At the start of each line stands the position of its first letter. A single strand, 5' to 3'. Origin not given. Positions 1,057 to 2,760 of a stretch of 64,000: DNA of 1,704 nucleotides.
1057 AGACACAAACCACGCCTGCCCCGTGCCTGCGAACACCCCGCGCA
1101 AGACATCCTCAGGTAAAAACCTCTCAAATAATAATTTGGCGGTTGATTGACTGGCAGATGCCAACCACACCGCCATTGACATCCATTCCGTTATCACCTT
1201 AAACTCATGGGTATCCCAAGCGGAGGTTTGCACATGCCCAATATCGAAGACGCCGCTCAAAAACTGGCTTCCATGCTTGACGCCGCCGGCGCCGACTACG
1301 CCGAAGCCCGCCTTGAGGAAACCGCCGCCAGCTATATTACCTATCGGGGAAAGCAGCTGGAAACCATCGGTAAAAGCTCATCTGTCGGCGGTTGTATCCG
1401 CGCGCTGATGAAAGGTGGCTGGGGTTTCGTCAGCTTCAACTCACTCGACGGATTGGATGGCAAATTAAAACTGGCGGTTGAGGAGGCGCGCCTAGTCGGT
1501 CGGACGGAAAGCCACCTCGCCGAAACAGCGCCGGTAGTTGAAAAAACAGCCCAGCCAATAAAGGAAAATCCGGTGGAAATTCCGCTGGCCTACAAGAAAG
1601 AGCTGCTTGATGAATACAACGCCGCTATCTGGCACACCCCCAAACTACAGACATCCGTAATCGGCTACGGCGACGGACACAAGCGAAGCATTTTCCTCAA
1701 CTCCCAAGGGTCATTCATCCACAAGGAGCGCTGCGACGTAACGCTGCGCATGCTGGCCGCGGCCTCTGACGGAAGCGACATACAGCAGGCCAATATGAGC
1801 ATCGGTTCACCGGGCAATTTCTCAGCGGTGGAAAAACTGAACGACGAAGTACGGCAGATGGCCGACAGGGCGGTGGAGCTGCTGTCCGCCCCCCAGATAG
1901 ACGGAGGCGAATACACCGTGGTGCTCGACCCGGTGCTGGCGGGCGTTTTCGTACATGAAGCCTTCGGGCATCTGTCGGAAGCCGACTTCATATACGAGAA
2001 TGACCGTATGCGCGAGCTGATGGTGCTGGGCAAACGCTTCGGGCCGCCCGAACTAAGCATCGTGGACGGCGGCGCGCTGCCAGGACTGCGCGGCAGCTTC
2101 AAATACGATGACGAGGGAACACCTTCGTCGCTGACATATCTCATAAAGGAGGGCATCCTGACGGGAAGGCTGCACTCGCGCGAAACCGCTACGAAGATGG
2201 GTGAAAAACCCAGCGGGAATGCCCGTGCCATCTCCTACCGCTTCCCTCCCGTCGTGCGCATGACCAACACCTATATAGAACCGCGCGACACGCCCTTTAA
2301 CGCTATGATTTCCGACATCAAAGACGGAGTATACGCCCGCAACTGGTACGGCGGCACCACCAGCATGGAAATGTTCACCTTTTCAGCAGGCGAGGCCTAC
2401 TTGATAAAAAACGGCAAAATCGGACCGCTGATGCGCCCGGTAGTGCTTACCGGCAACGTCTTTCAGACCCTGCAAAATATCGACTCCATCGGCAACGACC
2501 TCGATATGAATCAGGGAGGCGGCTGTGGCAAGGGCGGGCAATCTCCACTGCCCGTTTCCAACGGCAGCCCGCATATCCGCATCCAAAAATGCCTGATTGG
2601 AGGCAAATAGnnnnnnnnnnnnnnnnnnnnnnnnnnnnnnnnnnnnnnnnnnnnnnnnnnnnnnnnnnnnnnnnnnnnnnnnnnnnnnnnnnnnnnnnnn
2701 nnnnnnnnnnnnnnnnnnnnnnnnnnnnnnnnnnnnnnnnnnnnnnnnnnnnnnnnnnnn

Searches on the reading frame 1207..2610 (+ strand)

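Call 33: search_protein_families(library=pfam, proteins=[window:1207-2610:+], max_evalue=0.00001)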
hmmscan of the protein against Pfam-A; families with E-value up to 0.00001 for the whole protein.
window:1207-2610:+ (467 aa): 3 families
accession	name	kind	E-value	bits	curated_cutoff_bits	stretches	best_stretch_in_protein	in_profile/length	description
PF19289.4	PmbA_TldD_3rd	-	1.4e-57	194.9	22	1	234-466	2-220/220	PmbA/TldA metallopeptidase C-terminal domain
PF01523.21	PmbA_TldD_1st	-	2.4e-10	40.9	20.9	1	32-94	1-61/65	PmbA/TldA metallopeptidase domain 1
PF19290.4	PmbA_TldD_2nd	-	4.3e-08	34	20.9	1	121-225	2-104/109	PmbA/TldA metallopeptidase central domain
